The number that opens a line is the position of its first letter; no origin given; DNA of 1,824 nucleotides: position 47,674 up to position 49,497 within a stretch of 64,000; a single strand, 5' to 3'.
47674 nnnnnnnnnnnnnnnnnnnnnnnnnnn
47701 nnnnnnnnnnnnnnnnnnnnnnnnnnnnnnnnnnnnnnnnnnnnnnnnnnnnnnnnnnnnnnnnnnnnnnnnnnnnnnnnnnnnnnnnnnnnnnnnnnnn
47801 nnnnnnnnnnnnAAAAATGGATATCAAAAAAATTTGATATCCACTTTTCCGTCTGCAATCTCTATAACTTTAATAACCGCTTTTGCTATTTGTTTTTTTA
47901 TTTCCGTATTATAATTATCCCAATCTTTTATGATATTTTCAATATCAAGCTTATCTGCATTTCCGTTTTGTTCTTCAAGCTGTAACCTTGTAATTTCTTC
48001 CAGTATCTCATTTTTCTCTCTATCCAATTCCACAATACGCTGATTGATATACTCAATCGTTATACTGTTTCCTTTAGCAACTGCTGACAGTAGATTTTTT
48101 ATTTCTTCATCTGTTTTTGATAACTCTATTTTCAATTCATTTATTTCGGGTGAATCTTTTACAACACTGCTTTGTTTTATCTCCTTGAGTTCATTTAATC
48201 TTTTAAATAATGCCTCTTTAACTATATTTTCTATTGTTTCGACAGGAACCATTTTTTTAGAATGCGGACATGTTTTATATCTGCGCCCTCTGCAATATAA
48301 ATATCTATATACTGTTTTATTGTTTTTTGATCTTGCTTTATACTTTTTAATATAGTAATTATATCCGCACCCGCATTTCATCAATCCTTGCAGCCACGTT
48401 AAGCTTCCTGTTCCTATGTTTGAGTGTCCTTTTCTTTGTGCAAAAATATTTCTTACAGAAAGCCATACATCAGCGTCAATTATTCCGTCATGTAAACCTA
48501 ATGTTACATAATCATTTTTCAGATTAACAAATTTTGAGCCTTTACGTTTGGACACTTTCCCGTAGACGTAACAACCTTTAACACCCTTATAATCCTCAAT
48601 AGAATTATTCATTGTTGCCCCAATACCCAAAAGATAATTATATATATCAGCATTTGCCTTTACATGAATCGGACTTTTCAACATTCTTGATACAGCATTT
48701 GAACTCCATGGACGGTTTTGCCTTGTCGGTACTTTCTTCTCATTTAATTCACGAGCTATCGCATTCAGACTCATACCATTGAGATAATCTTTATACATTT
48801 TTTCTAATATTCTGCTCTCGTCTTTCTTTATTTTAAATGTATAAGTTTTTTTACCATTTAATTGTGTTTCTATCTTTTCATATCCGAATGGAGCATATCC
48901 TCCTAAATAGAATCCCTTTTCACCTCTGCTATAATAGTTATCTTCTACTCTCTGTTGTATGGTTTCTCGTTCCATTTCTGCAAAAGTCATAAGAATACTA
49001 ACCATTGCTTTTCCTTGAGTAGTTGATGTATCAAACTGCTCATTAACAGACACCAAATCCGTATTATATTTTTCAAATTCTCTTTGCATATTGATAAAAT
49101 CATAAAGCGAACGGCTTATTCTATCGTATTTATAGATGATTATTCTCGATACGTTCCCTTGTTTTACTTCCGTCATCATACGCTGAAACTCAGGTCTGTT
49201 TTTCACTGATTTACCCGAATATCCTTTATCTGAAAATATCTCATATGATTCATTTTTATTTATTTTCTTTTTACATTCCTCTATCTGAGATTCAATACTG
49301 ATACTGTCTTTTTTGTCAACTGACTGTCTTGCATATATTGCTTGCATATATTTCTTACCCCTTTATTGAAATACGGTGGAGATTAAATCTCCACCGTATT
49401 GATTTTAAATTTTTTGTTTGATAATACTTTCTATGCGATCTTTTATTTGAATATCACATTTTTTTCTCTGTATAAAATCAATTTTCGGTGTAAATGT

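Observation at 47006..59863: dpaA (spoVFA) is split by an ~11.95-kb recombinase-bearing element, and excision could restore it in frame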

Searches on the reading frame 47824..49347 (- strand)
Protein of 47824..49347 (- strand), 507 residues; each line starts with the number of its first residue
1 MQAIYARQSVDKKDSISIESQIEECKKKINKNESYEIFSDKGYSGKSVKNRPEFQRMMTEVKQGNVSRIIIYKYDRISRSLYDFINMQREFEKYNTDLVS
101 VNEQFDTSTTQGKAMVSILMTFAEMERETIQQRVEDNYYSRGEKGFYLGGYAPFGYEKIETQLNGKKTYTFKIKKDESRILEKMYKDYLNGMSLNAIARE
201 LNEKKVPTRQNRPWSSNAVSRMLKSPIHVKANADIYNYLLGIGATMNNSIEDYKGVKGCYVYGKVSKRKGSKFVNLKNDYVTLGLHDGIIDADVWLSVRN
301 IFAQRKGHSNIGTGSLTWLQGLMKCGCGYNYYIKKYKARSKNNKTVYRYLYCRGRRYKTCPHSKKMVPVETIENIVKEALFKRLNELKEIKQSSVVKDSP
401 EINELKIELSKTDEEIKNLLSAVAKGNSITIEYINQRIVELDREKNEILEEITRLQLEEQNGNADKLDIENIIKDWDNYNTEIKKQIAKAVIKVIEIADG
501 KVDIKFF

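Call 7: search_protein_families(library=ncbifam, proteins=[window:47824-49347:-])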
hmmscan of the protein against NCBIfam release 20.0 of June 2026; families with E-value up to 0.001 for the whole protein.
window:47824-49347:- (507 aa): 5 families
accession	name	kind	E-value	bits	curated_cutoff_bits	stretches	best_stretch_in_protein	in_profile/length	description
NF041201.1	recomb_XisF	equivalog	6.4e-40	137.5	375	1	5-499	4-464/465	fdxN element excision recombinase XisF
NF047343.1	SCCmet_CcrB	equivalog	8.3e-36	123.7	900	1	3-229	10-233/542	cassette chromosome recombinase CcrB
NF047347.1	SCCmet_CcrC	equivalog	3.1e-32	111.8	900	1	3-480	6-456/558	cassette chromosome recombinase CcrC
NF047344.1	SCCmet_CcrA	equivalog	1.2e-20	74.1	700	1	5-205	7-198/442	cassette chromosome recombinase CcrA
NF033518.0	transpos_IS607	equivalog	4.2e-07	29.7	110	1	3-123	57-175/187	IS607 family transposase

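Call 8: search_protein_families(library=pfam, proteins=[window:47824-49347:-], max_evalue=0.01)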
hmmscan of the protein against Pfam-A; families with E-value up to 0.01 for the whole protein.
window:47824-49347:- (507 aa): 5 families
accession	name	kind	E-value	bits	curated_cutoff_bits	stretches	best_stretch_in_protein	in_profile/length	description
PF00239.26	Resolvase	-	1.2e-34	120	23.3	1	3-144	2-142/145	Resolvase, N terminal domain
PF07508.19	Recombinase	-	8e-21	74.6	21.1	1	176-305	2-102/102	Recombinase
PF13408.12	Zn_ribbon_recom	-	2.6e-09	37.7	25.3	1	318-380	1-57/58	Recombinase zinc beta ribbon domain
PF16515.11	HIP1_clath_bdg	-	0.0012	19.7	28.8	0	376-447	28-98/99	Clathrin-binding domain of Huntingtin-interacting protein 1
PF06595.17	BDV_P24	-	0.0089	16.4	27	1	375-504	34-161/202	Borna disease virus P24 protein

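Call 27: find_homologous_proteins(query=window:47824-49347:-, max_evalue=1e-30)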
Query window:47824-49347:- (507 aa): 3225 proteins with E <= 1e-30 among 8000 candidates; the best 120 are listed.
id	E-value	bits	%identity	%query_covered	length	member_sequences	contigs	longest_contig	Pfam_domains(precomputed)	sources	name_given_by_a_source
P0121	0.0e+0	1119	100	100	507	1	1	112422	PF07508.20,PF00239.27,PF13408.13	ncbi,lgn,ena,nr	ncbi:MAG: recombinase family protein [Oscillospiraceae bacterium]|nr:recombinase family protein [Osc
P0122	4.0e-232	789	69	100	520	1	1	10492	PF07508.20,PF00239.27,PF13408.13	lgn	-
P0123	2.8e-224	763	66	100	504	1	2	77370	PF07508.20,PF00239.27,PF13408.13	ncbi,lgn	-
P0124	1.1e-220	752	66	100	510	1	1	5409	PF07508.20,PF00239.27,PF13408.13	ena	-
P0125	5.5e-220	749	66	100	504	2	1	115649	PF07508.20,PF00239.27,PF13408.13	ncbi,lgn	-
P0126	8.4e-220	749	66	100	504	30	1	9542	PF07508.20,PF00239.27,PF13408.13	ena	-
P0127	1.2e-218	745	65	100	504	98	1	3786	PF07508.20,PF00239.27,PF13408.13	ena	-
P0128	2.7e-218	744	64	100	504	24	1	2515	PF07508.20,PF00239.27,PF13408.13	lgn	-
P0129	4.1e-218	743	64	100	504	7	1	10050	PF07508.20,PF00239.27,PF13408.13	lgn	-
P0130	2.3e-215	734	64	100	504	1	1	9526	PF07508.20,PF00239.27,PF13408.13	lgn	-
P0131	1.3e-210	718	64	100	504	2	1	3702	PF07508.20,PF00239.27,PF13408.13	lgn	-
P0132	4.4e-198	677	60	100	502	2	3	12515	PF07508.20,PF00239.27,PF13408.13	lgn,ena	-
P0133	3.6e-196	671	59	100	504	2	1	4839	PF07508.20,PF00239.27,PF13408.13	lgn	-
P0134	1.7e-195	668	59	100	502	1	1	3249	PF07508.20,PF00239.27,PF13408.13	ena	-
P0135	4.3e-195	667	59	100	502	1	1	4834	PF07508.20,PF00239.27,PF13408.13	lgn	-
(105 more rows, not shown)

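Call 28: find_encoding_contigs(protein=P0123, flank=10000, max_places=2)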
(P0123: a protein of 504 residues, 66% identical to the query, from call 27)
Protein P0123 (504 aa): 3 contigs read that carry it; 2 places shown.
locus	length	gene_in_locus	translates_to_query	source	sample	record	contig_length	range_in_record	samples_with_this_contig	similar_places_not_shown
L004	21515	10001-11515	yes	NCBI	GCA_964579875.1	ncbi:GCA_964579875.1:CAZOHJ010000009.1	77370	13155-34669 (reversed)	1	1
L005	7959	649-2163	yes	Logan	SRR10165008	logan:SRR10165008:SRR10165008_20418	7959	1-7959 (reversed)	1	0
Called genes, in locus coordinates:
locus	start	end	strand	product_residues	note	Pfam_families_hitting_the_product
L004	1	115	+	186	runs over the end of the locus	PF00589:Phage_integrase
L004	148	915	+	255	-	-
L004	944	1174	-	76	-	-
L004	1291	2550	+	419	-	PF13421:Band_7_1, PF17032:Zn_ribbon_15 (faint), PF12773:DZR, PF13240:Zn_Ribbon_1, PF18912:DZR_2 (weak), PF12773:DZR, PF13240:Zn_Ribbon_1, PF13248:Zn_ribbon_3 (weak), +2 more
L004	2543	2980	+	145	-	-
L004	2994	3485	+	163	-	-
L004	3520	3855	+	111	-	PF00542:Ribosomal_L12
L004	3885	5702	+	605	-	PF00515:TPR_1 (faint), PF07719:TPR_2 (faint), PF13174:TPR_6 (faint), PF13414:TPR_11 (faint), PF13428:TPR_14 (faint), PF13432:TPR_16 (faint), PF14559:TPR_19 (faint), PF13676:TIR_2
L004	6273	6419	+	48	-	-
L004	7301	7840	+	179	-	PF10991:Enc34_ssDNA-bd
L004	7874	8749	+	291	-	PF23343:REP_ORF2-G2P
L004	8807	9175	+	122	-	-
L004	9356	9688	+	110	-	PF10991:Enc34_ssDNA-bd (weak)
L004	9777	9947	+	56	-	-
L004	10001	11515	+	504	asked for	PF00239:Resolvase, PF07508:Recombinase, PF13408:Zn_ribbon_recom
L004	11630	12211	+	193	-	PF02441:Flavoprotein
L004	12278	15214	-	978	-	PF18370:RGI_lyase, PF21348:RGL11_C, PF07833:Cu_amine_oxidN1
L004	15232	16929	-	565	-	-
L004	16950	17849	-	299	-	PF00528:BPD_transp_1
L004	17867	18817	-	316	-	PF00528:BPD_transp_1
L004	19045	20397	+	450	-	PF00209:SNF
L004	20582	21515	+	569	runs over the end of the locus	-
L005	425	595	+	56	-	-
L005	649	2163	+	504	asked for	PF00239:Resolvase, PF07508:Recombinase, PF13408:Zn_ribbon_recom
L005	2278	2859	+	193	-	PF02441:Flavoprotein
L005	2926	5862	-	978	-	PF18370:RGI_lyase, PF21348:RGL11_C, PF07833:Cu_amine_oxidN1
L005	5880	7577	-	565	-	-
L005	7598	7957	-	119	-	?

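Call 29: find_encoding_contigs(protein=P0125, flank=10000, max_places=2)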
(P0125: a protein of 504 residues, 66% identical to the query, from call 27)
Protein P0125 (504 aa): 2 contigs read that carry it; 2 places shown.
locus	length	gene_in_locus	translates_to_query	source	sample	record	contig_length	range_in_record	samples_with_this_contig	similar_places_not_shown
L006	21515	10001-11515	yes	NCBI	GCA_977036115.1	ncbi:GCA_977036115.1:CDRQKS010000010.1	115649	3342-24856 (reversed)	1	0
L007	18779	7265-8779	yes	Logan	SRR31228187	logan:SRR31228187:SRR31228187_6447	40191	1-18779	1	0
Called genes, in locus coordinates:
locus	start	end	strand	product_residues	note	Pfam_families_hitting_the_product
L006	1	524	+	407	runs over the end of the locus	PF01969:Ni_insertion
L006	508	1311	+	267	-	-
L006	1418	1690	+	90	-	PF12668:DUF3791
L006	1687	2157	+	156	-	PF13151:DUF3990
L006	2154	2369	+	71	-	-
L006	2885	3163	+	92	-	-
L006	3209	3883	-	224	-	PF01909:NTP_transf_2, PF18765:Polbeta, PF08780:NTase_sub_bind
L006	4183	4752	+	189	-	PF00589:Phage_integrase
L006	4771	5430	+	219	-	-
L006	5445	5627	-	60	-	-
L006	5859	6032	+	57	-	-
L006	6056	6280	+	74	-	-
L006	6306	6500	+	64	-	-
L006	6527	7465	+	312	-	-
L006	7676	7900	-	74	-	-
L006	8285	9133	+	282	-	PF23343:REP_ORF2-G2P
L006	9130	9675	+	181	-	PF10991:Enc34_ssDNA-bd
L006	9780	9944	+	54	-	-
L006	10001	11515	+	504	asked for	PF00239:Resolvase, PF07508:Recombinase, PF13408:Zn_ribbon_recom (weak)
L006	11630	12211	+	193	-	PF02441:Flavoprotein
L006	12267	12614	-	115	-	PF01627:Hpt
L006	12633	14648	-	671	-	PF00990:GGDEF, PF00072:Response_reg, PF13487:HD_5, PF01966:HD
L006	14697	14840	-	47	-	-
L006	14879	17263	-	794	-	PF09364:XFP_N, PF03894:XFP, PF09363:XFP_C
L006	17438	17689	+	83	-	-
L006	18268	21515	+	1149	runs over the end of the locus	PF05257:CHAP, PF01839:FG-GAP (faint), PF13517:FG-GAP_3, PF00963:Cohesin, PF00404:Dockerin_1 (weak), PF00963:Cohesin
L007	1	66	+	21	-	?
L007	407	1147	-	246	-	PF10137:CAP12-PCTIR_TIR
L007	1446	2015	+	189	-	PF00589:Phage_integrase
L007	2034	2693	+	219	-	-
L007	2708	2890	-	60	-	-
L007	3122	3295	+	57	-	-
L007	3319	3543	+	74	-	-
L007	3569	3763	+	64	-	-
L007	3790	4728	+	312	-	-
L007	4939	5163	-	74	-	-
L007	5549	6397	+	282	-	PF23343:REP_ORF2-G2P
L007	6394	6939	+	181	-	PF10991:Enc34_ssDNA-bd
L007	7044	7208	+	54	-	-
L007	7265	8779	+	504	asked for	PF00239:Resolvase, PF07508:Recombinase, PF13408:Zn_ribbon_recom (weak)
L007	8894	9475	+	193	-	PF02441:Flavoprotein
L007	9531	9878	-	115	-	PF01627:Hpt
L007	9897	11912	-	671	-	PF00990:GGDEF, PF00072:Response_reg, PF13487:HD_5, PF01966:HD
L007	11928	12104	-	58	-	-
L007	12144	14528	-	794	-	PF09364:XFP_N, PF03894:XFP, PF09363:XFP_C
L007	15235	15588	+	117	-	PF01047:MarR, PF12802:MarR_2, PF22381:Staph_reg_Sar_Rot (weak)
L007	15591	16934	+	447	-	PF03023:MurJ (faint), PF01554:MatE, PF01943:Polysacc_synt (weak), PF01554:MatE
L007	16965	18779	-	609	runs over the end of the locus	-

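Call 30: find_encoding_contigs(protein=P0122, flank=10000, max_places=2)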
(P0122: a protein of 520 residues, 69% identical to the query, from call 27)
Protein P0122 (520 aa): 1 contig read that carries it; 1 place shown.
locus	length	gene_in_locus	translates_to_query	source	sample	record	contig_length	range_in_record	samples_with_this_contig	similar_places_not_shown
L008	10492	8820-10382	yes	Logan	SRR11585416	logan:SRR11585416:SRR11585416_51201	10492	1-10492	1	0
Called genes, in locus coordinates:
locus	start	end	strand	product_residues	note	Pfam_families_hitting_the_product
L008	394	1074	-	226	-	PF01909:NTP_transf_2, PF18765:Polbeta, PF08780:NTase_sub_bind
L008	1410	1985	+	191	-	PF00589:Phage_integrase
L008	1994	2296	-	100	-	PF13560:HTH_31, PF01381:HTH_3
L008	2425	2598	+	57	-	-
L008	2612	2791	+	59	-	-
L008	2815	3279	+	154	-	PF13240:Zn_Ribbon_1, PF13248:Zn_ribbon_3 (weak)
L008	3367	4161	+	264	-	PF13240:Zn_Ribbon_1 (weak), PF22819:TcaA_5th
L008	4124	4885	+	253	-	PF13539:Peptidase_M15_4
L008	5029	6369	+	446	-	-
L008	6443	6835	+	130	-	-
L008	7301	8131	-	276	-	PF23343:REP_ORF2-G2P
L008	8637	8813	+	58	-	-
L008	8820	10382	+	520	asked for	PF00239:Resolvase, PF07508:Recombinase, PF13408:Zn_ribbon_recom (weak)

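Call 34: find_related_loci(query=A1, collection=genome_contigs, flank=10000)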
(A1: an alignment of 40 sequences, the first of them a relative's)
Query A1 (507 aa) in genome_contigs; peptide patterns used: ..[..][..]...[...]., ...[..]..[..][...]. (x = any residue, [..] = any of these).
599 stretches matched a pattern (row limit reached: there are more); 595 encode a relative of the query (tblastn E <= 1e-3); the best 80 are kept; 80 distinct loci.
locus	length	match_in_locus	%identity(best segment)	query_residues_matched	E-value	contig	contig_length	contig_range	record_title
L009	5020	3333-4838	60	1-507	0e+0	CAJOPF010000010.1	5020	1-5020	Candidatus Gastranaerophilales bacterium isolate Rumen_Coassembly_mag_2011 genome assembly, contig: k87_786909, whole ge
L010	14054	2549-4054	56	1-507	0e+0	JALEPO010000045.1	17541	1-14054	MAG: Clostridia bacterium isolate SUG219 k141_2209183, whole genome shotgun sequence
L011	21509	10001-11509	57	1-507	0e+0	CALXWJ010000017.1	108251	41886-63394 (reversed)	MAG: uncultured Clostridia bacterium isolate E0_DP__bin142 genome assembly, contig: E0_DP__k127_1864649, whole genome sh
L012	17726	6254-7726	54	1-495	0e+0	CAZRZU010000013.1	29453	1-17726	MAG TPA_asm: uncultured Oscillospiraceae bacterium isolate SRP315200_co1_541 genome assembly, contig: NODE_2360_length_2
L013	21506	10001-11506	54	1-501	0e+0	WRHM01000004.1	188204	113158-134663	MAG: Oscillospiraceae bacterium isolate Nt197P3bin116 Ga0082212_10000036, whole genome shotgun sequence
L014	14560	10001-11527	52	1-507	8e-180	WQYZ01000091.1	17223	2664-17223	MAG: Oscillospiraceae bacterium isolate Emb289P4bin38 Ga0123357_10003951, whole genome shotgun sequence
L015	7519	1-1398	52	40-507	2e-165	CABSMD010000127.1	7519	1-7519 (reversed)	MAG TPA_asm: uncultured Clostridia bacterium isolate MGYG-HGUT-02719 genome assembly, contig: GUT_GENOME159364_127, whol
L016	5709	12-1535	49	3-507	2e-163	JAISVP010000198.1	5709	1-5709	MAG: Oscillospiraceae bacterium isolate Mx356_bin40 k119_430541, whole genome shotgun sequence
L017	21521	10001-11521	50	1-507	2e-161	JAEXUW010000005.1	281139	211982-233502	MAG: Bacillota bacterium isolate OH_HBrB_48 k127_310228, whole genome shotgun sequence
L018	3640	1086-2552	46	1-504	9e-146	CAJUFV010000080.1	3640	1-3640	MAG TPA_asm: uncultured Clostridia bacterium isolate MGBC132292 genome assembly, contig: MGBC132292.80, whole genome sho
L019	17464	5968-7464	43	3-507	3e-140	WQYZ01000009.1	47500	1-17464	MAG: Oscillospiraceae bacterium isolate Emb289P4bin38 Ga0123357_10000296, whole genome shotgun sequence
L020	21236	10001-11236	53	3-417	2e-138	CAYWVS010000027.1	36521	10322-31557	MAG TPA_asm: uncultured Anaerovorax sp. isolate SRP242652_co1_53 genome assembly, contig: NODE_1025_length_36521_cov_13.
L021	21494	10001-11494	45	1-506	2e-137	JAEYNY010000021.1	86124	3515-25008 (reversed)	MAG: Bacillota bacterium isolate OH_CBB_131 k127_1790174, whole genome shotgun sequence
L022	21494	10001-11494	45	1-506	2e-136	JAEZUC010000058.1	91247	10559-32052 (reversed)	MAG: Bacillota bacterium isolate OH_PDB_73 k127_147301, whole genome shotgun sequence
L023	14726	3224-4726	42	1-506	1e-129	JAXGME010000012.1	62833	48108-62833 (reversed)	MAG: Christensenellales bacterium isolate AnMBR.bin225 bin225_12, whole genome shotgun sequence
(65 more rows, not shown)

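Call 73: find_related_loci(query=window:47824-49347:-, collection=viral_contigs, flank=10000)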
Query window:47824-49347:- (507 aa) in viral_contigs; peptide patterns used: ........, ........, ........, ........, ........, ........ (x = any residue, [..] = any of these).
83 stretches matched a pattern, but none encodes a relative of the query by tblastn (E <= 1e-3).
